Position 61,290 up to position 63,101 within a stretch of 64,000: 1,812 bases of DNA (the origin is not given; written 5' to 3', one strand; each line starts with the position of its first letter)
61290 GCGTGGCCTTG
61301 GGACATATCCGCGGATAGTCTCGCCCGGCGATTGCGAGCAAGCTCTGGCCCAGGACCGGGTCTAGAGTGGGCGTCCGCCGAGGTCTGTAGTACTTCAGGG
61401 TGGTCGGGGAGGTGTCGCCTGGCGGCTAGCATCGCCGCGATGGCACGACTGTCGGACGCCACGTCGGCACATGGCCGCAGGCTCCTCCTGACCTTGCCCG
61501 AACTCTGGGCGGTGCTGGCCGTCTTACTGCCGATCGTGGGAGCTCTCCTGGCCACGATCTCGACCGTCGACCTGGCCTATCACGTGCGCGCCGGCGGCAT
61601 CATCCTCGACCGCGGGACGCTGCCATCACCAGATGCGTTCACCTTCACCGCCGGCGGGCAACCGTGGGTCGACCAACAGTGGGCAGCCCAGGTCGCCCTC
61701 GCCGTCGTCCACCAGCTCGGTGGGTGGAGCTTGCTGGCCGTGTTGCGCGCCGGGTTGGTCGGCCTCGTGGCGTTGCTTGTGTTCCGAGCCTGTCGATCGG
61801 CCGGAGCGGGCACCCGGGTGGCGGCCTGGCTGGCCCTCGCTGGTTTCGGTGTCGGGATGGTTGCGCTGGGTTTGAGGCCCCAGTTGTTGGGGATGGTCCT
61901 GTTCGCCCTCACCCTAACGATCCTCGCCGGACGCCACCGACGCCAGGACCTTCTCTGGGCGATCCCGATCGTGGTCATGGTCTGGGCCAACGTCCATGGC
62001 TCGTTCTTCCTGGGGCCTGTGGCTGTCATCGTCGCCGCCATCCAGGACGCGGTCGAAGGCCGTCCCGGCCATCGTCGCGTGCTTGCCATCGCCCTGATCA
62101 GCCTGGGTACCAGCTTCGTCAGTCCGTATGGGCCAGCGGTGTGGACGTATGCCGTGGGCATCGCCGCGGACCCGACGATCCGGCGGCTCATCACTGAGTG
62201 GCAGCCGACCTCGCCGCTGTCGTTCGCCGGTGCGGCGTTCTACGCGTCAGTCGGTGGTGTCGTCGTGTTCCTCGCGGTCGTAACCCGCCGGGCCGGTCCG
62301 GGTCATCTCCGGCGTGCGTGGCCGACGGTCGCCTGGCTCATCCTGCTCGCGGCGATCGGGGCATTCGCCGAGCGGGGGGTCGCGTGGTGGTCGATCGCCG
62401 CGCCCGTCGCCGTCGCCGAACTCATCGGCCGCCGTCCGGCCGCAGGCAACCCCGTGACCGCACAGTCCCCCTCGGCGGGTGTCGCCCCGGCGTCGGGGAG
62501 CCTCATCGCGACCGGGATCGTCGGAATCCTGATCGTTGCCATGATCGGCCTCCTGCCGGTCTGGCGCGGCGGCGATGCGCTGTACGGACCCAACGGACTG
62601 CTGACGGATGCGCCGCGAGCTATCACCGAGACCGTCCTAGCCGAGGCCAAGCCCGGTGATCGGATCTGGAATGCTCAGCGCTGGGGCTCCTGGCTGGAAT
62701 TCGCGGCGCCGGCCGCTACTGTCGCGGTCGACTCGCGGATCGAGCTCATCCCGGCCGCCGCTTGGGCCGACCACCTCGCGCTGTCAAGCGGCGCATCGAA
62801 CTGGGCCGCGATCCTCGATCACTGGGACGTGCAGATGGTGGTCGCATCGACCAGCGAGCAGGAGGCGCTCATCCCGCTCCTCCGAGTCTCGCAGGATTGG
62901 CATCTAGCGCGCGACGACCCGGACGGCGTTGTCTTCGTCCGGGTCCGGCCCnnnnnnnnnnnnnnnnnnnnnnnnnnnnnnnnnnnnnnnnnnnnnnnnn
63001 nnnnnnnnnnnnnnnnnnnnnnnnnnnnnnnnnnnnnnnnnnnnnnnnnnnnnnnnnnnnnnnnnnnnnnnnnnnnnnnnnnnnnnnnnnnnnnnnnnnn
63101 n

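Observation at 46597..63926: About 17 kb island of GT-C membrane glycosyltransferases clustered with a polyprenol-phosphate-sugar synthase: candidate dedicated lipoglycan or extracytoplasmic glycosylation pathway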

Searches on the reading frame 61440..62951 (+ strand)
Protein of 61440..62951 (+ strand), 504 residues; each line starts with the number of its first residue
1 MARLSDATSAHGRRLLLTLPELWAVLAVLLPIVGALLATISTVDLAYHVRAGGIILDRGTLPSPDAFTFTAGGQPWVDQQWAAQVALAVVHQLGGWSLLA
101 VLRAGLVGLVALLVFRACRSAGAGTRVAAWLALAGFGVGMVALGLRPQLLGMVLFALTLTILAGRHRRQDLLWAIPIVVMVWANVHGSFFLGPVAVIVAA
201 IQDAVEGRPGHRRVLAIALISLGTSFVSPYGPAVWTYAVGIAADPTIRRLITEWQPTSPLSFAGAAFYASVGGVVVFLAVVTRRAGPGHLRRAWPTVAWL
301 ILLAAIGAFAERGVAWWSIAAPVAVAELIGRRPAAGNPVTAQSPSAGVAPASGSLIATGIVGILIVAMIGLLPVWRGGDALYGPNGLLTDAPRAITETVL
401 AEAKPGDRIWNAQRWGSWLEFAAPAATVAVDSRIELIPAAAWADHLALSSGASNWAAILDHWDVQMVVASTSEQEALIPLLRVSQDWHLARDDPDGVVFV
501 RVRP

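Call 4: search_protein_families(library=pfam, proteins=[window:61440-62951:+], max_evalue=0.01)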
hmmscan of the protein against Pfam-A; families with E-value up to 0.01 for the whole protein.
window:61440-62951:+ (504 aa): 0 families

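Call 14: search_solved_structures(query=window:61440-62951:+, max_evalue=10)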
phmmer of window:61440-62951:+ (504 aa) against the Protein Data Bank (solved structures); distinct sequences matched with E-value up to 10: 0.

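Call 16: find_homologous_proteins(query=window:61440-62951:+, max_evalue=0.001)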
Query window:61440-62951:+ (504 aa): 1110 proteins with E <= 0.001 among 8000 candidates; the best 120 are listed.
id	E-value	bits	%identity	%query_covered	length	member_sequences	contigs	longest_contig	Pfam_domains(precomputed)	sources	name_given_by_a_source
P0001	0.0e+0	1077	100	100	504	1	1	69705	-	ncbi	ncbi:MAG: hypothetical protein ABI628_00705 [Chloroflexota bacterium]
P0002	6.9e-261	885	83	100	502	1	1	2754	-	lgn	-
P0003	4.4e-256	869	84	97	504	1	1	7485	-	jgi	jgi:hypothetical protein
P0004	7.1e-196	670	65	100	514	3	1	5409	-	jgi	jgi:hypothetical protein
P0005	6.0e-195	667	65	98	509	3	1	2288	-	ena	-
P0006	1.3e-194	666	64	99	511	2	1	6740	-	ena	-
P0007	2.6e-194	665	65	99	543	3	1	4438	-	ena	-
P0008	6.5e-194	664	66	96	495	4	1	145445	-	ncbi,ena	-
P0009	7.5e-194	663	65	97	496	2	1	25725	-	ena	-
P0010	2.8e-193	661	66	96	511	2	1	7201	-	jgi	jgi:hypothetical protein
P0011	3.9e-193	661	67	96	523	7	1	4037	-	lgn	-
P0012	7.2e-193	660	66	99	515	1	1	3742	-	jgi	jgi:hypothetical protein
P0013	1.3e-192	659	65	96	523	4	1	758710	-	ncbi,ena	-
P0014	1.7e-192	659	67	96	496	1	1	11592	-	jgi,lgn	jgi:hypothetical protein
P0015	6.6e-191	654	65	96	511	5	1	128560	-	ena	-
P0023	6.2e-189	647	63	96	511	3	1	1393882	-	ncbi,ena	-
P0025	8.7e-189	647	65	99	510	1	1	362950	-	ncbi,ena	-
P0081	6.6e-145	502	55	96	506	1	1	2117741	-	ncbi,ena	-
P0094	6.6e-139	482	51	96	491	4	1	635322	-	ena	-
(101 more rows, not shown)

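Call 17: find_encoding_contigs(protein=P0001, flank=10000, max_places=3)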
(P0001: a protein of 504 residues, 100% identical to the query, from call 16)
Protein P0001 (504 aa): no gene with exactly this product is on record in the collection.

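Call 18: find_encoding_contigs(protein=P0023, flank=10000, max_places=3)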
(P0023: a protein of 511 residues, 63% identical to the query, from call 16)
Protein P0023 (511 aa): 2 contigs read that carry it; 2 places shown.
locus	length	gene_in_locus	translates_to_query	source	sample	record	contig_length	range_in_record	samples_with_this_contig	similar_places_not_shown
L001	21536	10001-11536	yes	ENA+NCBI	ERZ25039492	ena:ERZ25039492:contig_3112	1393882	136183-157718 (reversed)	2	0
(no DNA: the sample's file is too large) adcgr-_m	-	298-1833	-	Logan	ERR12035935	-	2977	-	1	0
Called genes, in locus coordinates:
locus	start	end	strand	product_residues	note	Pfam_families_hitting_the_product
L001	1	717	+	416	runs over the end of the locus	-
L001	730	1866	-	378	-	-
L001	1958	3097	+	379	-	PF04188:Mannosyl_trans2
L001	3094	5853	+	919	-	PF07690:MFS_1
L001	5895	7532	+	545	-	PF00535:Glycos_transf_2, PF09594:GT87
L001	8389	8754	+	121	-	PF13480:Acetyltransf_6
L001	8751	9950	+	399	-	PF13439:Glyco_transf_4, PF13477:Glyco_trans_4_2 (weak), PF13579:Glyco_trans_4_4, PF20706:GT4-conflict, PF00534:Glycos_transf_1, PF13692:Glyco_trans_1_4, PF13524:Glyco_trans_1_2 (faint)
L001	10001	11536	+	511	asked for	-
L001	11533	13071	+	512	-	PF13231:PMT_2 (weak)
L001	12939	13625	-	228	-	-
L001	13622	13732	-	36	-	-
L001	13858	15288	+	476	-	PF03720:UDPG_MGDP_dh_C, PF01370:Epimerase, PF04321:RmlD_sub_bind (faint), PF07993:NAD_binding_4 (faint), PF13460:NAD_binding_10, PF16363:GDP_Man_Dehyd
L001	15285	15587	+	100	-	-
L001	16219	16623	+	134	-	PF03706:LPG_synthase_TM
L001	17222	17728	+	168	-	-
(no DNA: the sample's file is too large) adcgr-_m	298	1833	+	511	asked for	-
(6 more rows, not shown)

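Call 19: find_encoding_contigs(protein=P0081, flank=10000, max_places=2)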
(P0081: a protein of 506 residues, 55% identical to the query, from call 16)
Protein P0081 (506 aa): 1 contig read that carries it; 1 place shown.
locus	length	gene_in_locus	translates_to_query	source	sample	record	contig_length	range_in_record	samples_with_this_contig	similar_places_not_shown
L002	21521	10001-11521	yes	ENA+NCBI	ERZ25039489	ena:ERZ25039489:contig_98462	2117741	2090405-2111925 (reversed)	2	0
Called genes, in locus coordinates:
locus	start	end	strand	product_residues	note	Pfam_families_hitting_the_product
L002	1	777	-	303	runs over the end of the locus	PF09594:GT87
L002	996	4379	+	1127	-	PF09594:GT87, PF01564:Spermine_synth (faint)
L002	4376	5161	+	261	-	PF13641:Glyco_tranf_2_3 (faint), PF00535:Glycos_transf_2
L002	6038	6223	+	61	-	-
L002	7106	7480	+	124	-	-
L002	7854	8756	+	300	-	PF07395:Mig-14 (weak), PF13480:Acetyltransf_6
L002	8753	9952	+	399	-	PF13439:Glyco_transf_4, PF13579:Glyco_trans_4_4, PF20706:GT4-conflict (weak), PF00534:Glycos_transf_1, PF13692:Glyco_trans_1_4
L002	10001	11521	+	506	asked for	-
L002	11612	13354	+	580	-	PF00984:UDPG_MGDP_dh, PF03720:UDPG_MGDP_dh_C, PF01370:Epimerase, PF07993:NAD_binding_4 (faint), PF13460:NAD_binding_10, PF16363:GDP_Man_Dehyd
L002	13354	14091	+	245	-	PF13641:Glyco_tranf_2_3 (weak), PF00535:Glycos_transf_2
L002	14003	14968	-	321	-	PF09594:GT87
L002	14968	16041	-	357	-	PF02585:PIG-L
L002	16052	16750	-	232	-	PF01135:PCMT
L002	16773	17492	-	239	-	-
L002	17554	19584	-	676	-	PF17248:DUF5317, PF05977:MFS_3, PF07690:MFS_1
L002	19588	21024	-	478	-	PF13487:HD_5, PF01966:HD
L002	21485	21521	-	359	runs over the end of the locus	PF00486:Trans_reg_C (weak), PF03704:BTAD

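Call 20: find_encoding_contigs(protein=P0094, flank=10000, max_places=2)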
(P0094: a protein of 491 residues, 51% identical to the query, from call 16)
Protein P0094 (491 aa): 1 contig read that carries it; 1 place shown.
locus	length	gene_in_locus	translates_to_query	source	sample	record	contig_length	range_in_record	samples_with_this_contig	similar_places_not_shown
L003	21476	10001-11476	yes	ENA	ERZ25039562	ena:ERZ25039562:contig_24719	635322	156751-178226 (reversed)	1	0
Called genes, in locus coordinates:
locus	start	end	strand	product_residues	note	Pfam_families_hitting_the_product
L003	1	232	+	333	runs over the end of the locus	PF01564:Spermine_synth (weak)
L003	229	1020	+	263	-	PF00535:Glycos_transf_2, PF13641:Glyco_tranf_2_3 (weak)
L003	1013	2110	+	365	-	PF09594:GT87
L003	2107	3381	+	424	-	-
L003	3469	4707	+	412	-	PF13480:Acetyltransf_6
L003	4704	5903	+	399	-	PF13439:Glyco_transf_4, PF13579:Glyco_trans_4_4, PF20706:GT4-conflict (weak), PF00534:Glycos_transf_1, PF13692:Glyco_trans_1_4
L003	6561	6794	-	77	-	PF08889:WbqC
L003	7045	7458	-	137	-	PF01041:DegT_DnrJ_EryC1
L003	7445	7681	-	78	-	PF04138:GtrA_DPMS_TM (weak)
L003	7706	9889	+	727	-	PF13231:PMT_2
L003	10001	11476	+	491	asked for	-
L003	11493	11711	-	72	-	-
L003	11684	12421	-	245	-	-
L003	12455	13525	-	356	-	PF02585:PIG-L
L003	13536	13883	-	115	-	PF01135:PCMT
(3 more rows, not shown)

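Call 32: predict_structure(alignment_id=A1)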
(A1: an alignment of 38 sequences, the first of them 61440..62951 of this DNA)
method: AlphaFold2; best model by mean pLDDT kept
length: 504 residues; sequences in the alignment: 38
mean_pLDDT: 86.8   pTM: 0.88
mean pLDDT of the five models: 86.8, 86.7, 84.8, 83.9, 83.5
residues with pLDDT >= 90: 307; 70-90: 136; 50-70: 35; < 50: 26
segments of 3 or more residues with pLDDT < 50: 1-12, 70-72, 335-337, 342-347
pLDDT, mean of each block of 10 residues (from residue 1): 39 73 95 93 89 90 59 66 95 94 97 98 95 94 86 98 95 97 93 97 93 96 91 84 73 79 93 96 87 94 94 93 95 54 50 88 94 83 90 94 92 88 86 60 83 93 93 92 96 96 79
secondary structure, 60 per line:
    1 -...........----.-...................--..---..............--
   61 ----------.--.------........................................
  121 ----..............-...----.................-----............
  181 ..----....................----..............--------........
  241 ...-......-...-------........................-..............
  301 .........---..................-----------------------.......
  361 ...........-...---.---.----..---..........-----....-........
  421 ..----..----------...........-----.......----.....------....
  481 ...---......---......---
elements in order: H2-12 H19-37 H45-58 H81-120 H125-138 H147-163 H169-182 H187-206 H211-224 H233-243 H245-250 H262-285 H287-309 H313-330 H355-371 H393-402 E408-411 H413-422 H439-449 H455-461 E466-470 H477-483 E487-492 E496-501

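Call 35: fold_search(model_id=the predicted structure, library=pdb)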
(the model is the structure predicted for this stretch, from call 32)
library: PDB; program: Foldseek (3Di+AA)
matches with E <= 10: 209; with E <= 0.001: 13
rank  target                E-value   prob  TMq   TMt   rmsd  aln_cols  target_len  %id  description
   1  8age_A                2.2e-06  1.00  0.53  0.43  10.1       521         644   14  Structure of yeast oligosaccharylransferase complex with acceptor peptide bound (released 2022-12-07)
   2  6ezn_F                1.3e-05  1.00  0.53  0.43  11.8       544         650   12  Cryo-EM structure of the yeast oligosaccharyltransferase (OST) complex (released 2018-01-17)
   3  8agc_A                2.5e-05  1.00  0.55  0.42   9.2       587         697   13  Structure of yeast oligosaccharylransferase complex with lipid-linked oligosaccharide and non-acceptor peptide bound (released 2022-12-07)
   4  7oci_F                4.6e-05  1.00  0.53  0.44  12.2       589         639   13  Cryo-EM structure of yeast Ost6p containing oligosaccharyltransferase complex (released 2022-02-16)
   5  6s7o_A                1.0e-04  1.00  0.52  0.42  10.8       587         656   13  Cryo-EM structure of human oligosaccharyltransferase complex OST-A (released 2019-12-18)
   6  7zli_A                1.6e-04  1.00  0.46  0.37  10.8       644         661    9  Cryo-EM structure of C-mannosyltransferase CeDPY19, in complex with Dol25-P-Man and bound to CMT2-Fab and anti-Fab nan (released 2023-01-11)
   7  5ezm                  3.4e-04  1.00  0.51  0.49  13.0       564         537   16  Crystal Structure of ArnT from Cupriavidus metallidurans in the apo state (released 2016-02-17)
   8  8pn9_A                3.7e-04  1.00  0.54  0.43  10.1       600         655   14  Structure of human oligosaccharyltransferase OST-A complex bound to NGI-1 (released 2024-05-08)
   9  8if8_B                4.1e-04  1.00  0.45  0.39   9.3       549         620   12  Arabinosyltransferase AftA (released 2023-05-31)
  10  7zlg_A                4.1e-04  1.00  0.43  0.34  11.6       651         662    9  Cryo-EM structure of C-mannosyltransferase CeDPY19, in complex with acceptor peptide and bound to CMT2-Fab and anti-Fa (released 2023-01-11)
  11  8if8_C                7.2e-04  1.00  0.40  0.35  10.2       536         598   13  Arabinosyltransferase AftA (released 2023-05-31)
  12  5gmy_A                8.2e-04  1.00  0.52  0.33  13.5       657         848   11  Crystal structure of the Archaeoglobus fulgidus oligosaccharyltransferase (O29867_ARCFU) tethered with an acceptor pep (released 2017-02-01)
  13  9n9j_I                9.7e-04  1.00  0.34  0.26  15.9       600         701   12  Structure of a GRP94 folding intermediate engaged with a CCDC134- and FKBP11-bound secretory translocon (released 2025-11-19)
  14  8b6l_I                1.6e-03  1.00  0.52  0.40   9.6       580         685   13  Subtomogram average of the human Sec61-TRAP-OSTA-translocon (released 2022-12-07)
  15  7zlh_A                1.6e-03  1.00  0.37  0.30  12.1       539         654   10  Cryo-EM structure of C-mannosyltransferase CeDPY19, in apo state, bound to CMT2-Fab and anti-Fab nanobody (released 2023-01-11)
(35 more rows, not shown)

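Call 37: find_related_loci(query=A1, collection=genome_contigs, flank=10000)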
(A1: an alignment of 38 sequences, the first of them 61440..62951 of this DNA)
Query A1 (504 aa) in genome_contigs; peptide patterns used: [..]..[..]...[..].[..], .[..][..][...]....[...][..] (x = any residue, [..] = any of these).
599 stretches matched a pattern (row limit reached: there are more); 580 encode a relative of the query (tblastn E <= 1e-3); the best 80 are kept; 80 distinct loci.
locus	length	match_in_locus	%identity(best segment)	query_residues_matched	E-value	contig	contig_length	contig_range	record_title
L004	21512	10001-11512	65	17-501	0e+0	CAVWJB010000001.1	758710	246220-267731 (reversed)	MAG: uncultured Chloroflexia bacterium isolate MFD02242.bin.2.81 genome assembly, contig: contig_11387, whole genome sho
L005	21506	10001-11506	65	9-501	0e+0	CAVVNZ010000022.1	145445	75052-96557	MAG: uncultured Chloroflexia bacterium isolate MFD03975.bin.3.6 genome assembly, contig: contig_89653, whole genome shot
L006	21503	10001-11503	64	9-504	0e+0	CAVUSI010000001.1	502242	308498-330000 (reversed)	MAG: uncultured Chloroflexia bacterium isolate MFD06085.bin.2.4 genome assembly, contig: contig_13815, whole genome shot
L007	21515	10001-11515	65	4-501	0e+0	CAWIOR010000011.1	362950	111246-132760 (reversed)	MAG: uncultured Chloroflexia bacterium isolate MFD01561.bin.2.78 genome assembly, contig: contig_6995, whole genome shot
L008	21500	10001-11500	63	8-501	0e+0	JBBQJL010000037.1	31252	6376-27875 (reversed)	MAG: Candidatus Limnocylindrales bacterium isolate Co_metawrap_725 Cmw_725_k141_16879546_length_31252_cov_13.9929, whole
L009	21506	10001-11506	65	9-504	0e+0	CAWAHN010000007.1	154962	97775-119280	MAG: uncultured Chloroflexia bacterium isolate MFD02134.bin.2.85 genome assembly, contig: contig_25285, whole genome sho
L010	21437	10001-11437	62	17-501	0e+0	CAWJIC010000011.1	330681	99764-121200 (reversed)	MAG: uncultured Chloroflexia bacterium isolate MFD03638.bin.2.4 genome assembly, contig: contig_1510, whole genome shotg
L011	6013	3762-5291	65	1-500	0e+0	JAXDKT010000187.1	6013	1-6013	MAG: Chloroflexota bacterium isolate BP_600 scaffold_430463, whole genome shotgun sequence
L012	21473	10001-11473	62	4-502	9e-176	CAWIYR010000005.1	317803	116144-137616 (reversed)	MAG: uncultured Chloroflexia bacterium isolate MFD05942.bin.2.302 genome assembly, contig: contig_54547, whole genome sh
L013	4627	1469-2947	54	15-501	1e-152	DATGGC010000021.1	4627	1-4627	MAG TPA_asm: Candidatus Limnocylindrales bacterium isolate SMAG_U9744 k141_145425, whole genome shotgun sequence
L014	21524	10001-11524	54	1-501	1e-148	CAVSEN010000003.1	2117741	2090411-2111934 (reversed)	MAG: uncultured Chloroflexia bacterium isolate MFD01872.bin.2.209 genome assembly, contig: contig_98462, whole genome sh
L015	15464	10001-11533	53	1-501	3e-148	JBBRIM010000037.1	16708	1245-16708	MAG: Candidatus Limnocylindrales bacterium isolate Co_metawrap_2787 Cmw_2787_k141_24531714_length_16708_cov_8.9978, whol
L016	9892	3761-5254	53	17-501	9e-141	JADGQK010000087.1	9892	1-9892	MAG: Chloroflexota bacterium isolate Chersky.17_25 contig-100_2530, whole genome shotgun sequence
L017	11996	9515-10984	54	17-501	1e-138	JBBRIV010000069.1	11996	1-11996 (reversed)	MAG: Candidatus Limnocylindrales bacterium isolate Co_metawrap_2827 Cmw_2827_k141_14030104_length_11996_cov_7.0000, whol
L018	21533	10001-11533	53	17-503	2e-135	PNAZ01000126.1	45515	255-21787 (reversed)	MAG: Chloroflexi bacterium isolate palsa_1033 73.20110800_P1M.33_contig_595, whole genome shotgun sequence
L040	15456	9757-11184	43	7-501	4e-108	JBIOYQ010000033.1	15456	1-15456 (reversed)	MAG: Actinomycetota bacterium isolate MAG026 k127_1664539, whole genome shotgun sequence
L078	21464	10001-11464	43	3-502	1e-98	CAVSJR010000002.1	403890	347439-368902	MAG: uncultured Actinomycetes bacterium isolate MFD09212.bin.2.46 genome assembly, contig: contig_13876, whole genome sh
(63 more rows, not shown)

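Call 45: search_protein_families(library=ncbifam, proteins=[window:61440-62951:+], max_evalue=0.01)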
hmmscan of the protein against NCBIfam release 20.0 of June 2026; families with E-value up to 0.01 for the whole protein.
window:61440-62951:+ (504 aa): 0 families

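Call 51: find_encoding_contigs(protein=P0025, flank=10000, max_places=1)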
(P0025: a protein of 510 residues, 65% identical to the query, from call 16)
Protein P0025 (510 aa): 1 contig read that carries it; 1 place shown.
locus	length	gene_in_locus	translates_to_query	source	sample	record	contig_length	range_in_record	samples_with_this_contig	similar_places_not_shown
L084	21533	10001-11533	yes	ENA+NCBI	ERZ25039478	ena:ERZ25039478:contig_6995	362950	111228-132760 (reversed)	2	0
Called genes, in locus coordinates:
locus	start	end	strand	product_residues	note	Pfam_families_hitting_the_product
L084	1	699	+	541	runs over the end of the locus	-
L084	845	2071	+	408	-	-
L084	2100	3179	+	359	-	PF04188:Mannosyl_trans2, PF13231:PMT_2 (weak)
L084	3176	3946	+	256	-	-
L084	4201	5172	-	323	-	-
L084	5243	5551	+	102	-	-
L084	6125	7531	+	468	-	PF09594:GT87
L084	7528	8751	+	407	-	PF07395:Mig-14, PF13480:Acetyltransf_6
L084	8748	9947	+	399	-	PF13439:Glyco_transf_4, PF13579:Glyco_trans_4_4, PF20706:GT4-conflict, PF00534:Glycos_transf_1, PF13692:Glyco_trans_1_4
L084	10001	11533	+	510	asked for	-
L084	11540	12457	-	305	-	PF09594:GT87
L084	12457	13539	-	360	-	PF02585:PIG-L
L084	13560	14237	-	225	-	PF01135:PCMT, PF13649:Methyltransf_25, PF08241:Methyltransf_11 (weak)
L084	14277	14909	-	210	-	-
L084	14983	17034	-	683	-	PF17248:DUF5317, PF05977:MFS_3, PF07690:MFS_1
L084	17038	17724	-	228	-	PF13487:HD_5, PF01966:HD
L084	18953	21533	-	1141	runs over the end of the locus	PF13191:AAA_16 (weak), PF13401:AAA_22 (weak), PF25873:WHD_MalT, PF03704:BTAD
